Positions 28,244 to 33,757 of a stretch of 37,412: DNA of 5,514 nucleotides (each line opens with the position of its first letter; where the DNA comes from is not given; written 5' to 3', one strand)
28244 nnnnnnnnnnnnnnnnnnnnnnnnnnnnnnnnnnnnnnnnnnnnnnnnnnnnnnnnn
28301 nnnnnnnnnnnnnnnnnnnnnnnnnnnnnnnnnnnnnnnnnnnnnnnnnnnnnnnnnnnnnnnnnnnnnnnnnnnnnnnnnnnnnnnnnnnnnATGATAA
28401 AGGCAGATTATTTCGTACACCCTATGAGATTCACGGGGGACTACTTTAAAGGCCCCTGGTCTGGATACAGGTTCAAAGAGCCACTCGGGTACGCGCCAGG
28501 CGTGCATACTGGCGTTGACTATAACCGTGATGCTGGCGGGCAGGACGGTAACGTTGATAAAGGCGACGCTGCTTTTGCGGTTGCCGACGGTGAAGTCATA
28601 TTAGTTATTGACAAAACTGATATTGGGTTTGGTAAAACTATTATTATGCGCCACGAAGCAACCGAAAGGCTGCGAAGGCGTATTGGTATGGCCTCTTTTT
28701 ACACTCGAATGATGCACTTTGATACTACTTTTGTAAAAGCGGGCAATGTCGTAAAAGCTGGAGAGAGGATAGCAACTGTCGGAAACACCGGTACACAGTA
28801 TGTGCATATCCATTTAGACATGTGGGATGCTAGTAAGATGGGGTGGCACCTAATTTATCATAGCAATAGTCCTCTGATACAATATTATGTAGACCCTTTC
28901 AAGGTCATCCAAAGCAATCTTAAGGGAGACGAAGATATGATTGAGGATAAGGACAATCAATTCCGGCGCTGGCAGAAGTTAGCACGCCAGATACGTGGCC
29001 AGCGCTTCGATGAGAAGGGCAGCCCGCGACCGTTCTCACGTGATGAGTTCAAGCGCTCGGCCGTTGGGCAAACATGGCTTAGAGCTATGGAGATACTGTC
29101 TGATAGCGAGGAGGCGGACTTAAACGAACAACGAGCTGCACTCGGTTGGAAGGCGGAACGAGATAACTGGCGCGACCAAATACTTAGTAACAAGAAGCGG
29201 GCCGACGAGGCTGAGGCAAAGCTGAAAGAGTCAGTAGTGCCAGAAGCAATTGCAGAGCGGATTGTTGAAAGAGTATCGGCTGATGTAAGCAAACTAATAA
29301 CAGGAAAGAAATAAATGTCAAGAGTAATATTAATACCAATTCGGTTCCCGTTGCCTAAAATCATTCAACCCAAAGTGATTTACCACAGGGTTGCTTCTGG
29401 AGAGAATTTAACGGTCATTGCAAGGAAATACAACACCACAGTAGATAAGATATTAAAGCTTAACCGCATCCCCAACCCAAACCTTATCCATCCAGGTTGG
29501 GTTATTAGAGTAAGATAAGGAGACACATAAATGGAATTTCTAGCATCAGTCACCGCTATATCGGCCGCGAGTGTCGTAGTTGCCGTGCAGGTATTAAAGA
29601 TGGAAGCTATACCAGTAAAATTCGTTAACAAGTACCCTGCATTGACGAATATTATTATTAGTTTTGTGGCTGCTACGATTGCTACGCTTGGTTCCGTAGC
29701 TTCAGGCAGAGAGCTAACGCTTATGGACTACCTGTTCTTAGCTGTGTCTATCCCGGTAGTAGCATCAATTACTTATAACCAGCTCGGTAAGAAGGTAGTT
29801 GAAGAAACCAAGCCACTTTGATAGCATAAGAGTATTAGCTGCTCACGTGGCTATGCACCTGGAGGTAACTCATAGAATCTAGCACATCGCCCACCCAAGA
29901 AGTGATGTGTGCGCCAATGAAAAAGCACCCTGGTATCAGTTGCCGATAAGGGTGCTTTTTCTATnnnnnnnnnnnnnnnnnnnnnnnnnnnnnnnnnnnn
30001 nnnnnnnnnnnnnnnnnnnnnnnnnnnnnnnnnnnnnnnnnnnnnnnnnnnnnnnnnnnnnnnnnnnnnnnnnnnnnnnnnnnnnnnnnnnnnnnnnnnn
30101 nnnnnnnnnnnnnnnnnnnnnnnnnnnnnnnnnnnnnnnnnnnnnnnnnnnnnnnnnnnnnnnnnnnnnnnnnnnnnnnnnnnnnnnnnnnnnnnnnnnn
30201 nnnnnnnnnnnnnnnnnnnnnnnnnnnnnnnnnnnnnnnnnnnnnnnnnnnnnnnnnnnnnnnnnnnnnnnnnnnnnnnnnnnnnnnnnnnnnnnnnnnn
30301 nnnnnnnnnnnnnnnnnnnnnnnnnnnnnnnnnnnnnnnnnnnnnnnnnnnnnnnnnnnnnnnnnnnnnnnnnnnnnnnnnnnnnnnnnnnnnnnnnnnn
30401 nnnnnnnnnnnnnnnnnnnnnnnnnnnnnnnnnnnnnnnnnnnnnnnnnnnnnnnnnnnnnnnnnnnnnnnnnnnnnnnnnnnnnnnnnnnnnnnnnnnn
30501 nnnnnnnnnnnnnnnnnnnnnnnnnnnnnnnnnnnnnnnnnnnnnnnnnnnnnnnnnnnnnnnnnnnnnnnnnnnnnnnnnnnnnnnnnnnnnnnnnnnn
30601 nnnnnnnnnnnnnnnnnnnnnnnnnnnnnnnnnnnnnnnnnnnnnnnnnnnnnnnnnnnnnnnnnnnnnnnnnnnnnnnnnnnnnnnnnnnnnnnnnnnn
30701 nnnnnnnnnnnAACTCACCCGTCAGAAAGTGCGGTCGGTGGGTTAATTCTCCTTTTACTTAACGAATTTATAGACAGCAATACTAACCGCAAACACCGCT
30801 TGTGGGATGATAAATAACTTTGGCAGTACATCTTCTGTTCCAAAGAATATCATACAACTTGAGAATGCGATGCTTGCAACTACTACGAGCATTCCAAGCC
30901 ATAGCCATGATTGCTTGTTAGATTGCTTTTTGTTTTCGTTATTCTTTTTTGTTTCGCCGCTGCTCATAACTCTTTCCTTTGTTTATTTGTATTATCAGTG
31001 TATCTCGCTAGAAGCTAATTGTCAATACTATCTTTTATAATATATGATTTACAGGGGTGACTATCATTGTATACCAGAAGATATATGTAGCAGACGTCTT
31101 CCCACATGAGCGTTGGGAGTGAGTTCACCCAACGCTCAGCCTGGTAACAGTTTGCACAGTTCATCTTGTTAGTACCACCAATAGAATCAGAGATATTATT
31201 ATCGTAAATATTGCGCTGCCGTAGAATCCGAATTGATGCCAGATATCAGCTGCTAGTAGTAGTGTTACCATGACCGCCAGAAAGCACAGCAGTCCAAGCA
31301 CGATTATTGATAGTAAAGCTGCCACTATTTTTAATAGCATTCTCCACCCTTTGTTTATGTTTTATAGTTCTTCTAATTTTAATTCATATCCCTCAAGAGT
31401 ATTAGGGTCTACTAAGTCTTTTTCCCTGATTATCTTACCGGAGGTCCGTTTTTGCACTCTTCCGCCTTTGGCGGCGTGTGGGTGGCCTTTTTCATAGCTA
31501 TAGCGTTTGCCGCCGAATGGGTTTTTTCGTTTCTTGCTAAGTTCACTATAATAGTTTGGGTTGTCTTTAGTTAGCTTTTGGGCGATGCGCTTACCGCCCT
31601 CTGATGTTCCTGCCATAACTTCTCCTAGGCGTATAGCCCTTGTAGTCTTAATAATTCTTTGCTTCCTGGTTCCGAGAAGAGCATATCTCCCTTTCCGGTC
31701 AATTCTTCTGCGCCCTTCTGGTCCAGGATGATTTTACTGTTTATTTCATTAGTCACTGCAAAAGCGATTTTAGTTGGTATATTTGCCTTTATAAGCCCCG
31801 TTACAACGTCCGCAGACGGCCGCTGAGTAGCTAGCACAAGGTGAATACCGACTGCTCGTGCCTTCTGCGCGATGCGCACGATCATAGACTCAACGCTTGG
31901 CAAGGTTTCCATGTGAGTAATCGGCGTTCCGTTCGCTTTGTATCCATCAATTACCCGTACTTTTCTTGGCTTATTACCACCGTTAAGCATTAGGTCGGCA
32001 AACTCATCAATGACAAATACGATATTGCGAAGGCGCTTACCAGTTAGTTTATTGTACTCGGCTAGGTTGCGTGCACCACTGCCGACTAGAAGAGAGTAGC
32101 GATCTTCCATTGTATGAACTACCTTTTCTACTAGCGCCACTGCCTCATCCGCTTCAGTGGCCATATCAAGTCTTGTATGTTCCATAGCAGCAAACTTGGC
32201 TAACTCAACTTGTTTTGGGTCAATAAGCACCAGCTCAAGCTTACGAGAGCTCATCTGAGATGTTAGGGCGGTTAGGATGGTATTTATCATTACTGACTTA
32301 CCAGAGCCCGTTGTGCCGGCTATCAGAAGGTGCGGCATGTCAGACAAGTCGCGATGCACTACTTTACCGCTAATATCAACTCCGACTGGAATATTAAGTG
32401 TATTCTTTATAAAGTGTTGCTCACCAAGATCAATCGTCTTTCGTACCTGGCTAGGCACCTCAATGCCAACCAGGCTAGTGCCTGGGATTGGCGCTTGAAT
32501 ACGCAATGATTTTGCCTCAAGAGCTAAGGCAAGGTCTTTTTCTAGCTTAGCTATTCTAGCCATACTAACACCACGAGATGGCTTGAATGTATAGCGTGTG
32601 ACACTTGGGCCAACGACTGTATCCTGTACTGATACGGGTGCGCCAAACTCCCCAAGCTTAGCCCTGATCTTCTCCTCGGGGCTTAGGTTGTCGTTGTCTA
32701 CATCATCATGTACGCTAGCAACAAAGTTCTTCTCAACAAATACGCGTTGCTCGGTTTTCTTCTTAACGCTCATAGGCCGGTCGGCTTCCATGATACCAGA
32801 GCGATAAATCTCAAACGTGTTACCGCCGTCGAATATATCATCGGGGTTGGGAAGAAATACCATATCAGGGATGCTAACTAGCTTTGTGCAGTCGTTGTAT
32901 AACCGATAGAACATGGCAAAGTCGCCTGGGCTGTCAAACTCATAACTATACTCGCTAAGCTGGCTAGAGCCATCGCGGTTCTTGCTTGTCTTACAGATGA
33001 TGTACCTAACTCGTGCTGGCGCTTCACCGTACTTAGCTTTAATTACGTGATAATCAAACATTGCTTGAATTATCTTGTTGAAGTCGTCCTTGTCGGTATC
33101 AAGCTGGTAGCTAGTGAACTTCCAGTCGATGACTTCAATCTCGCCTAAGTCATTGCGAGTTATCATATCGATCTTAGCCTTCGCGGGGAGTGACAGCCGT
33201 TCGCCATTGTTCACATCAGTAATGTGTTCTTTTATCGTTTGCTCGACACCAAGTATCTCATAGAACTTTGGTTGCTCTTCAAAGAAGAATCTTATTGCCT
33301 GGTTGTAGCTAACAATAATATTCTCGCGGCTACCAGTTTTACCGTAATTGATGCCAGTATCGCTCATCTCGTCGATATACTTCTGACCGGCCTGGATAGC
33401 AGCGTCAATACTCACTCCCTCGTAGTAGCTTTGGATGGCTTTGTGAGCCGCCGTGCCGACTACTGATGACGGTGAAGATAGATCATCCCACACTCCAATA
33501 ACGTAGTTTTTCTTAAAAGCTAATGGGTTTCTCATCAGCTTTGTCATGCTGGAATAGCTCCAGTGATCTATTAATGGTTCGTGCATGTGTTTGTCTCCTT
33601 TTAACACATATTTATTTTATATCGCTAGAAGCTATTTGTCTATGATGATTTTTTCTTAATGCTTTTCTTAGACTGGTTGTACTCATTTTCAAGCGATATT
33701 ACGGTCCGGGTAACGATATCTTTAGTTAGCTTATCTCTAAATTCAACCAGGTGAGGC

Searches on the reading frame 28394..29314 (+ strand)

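Call 82: search_protein_families(library=pfam, proteins=[window:28394-29314:+], max_evalue=0.001)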
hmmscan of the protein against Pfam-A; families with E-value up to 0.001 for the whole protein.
window:28394-29314:+ (306 aa): 1 family
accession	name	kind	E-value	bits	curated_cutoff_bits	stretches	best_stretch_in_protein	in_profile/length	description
PF01551.29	Peptidase_M23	-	4.9e-12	46.3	28.7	1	49-145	5-89/96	Peptidase family M23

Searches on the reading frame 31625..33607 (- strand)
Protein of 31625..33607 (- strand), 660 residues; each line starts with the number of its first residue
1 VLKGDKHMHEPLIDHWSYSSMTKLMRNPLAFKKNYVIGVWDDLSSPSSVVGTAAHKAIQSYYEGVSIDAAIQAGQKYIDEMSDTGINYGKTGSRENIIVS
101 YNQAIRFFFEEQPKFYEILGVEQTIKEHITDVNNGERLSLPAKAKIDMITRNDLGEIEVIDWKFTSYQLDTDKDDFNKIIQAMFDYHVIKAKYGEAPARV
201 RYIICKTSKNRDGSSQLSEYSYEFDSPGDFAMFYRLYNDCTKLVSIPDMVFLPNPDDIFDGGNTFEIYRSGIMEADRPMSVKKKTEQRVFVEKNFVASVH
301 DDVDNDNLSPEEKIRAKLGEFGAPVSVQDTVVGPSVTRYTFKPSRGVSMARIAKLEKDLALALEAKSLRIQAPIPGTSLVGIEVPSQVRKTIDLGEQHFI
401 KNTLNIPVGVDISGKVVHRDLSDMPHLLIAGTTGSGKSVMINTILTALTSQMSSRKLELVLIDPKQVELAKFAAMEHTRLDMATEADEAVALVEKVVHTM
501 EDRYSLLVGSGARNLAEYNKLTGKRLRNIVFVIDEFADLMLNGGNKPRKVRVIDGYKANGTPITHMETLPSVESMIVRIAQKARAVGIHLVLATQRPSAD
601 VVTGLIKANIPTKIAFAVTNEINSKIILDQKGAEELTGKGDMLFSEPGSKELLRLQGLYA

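Call 82: search_protein_families(library=pfam, proteins=[window:31625-33607:-], max_evalue=0.001)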
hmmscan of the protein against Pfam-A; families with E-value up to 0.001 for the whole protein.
window:31625-33607:- (660 aa): 8 families
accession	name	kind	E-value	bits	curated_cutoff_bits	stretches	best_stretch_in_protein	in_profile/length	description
PF01580.24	FtsK_SpoIIIE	-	4.2e-40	138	24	1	401-598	15-220/221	FtsK/SpoIIIE family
PF17854.6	FtsK_alpha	-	2.5e-22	79.4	22.9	1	309-386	24-101/101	FtsK alpha domain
PF12705.13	PDDEXK_1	-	1.6e-11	45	22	1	15-210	1-194/247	PD-(D/E)XK nuclease superfamily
PF12846.13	AAA_10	-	1.6e-05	24.5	27.5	0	424-473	21-65/362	AAA-like domain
PF01935.23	DUF87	-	8.5e-05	23.2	23.2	1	425-465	24-61/220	Helicase HerA, central domain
PF13191.12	AAA_16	-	0.00034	21.6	32.6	1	424-536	24-141/167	AAA ATPase domain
PF19044.6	P-loop_TraG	-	0.00066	18.9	25.8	1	405-452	10-57/413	TraG P-loop domain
PF20703.3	nSTAND1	-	0.00085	19.5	27.1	0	418-541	27-129/379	Novel STAND NTPase 1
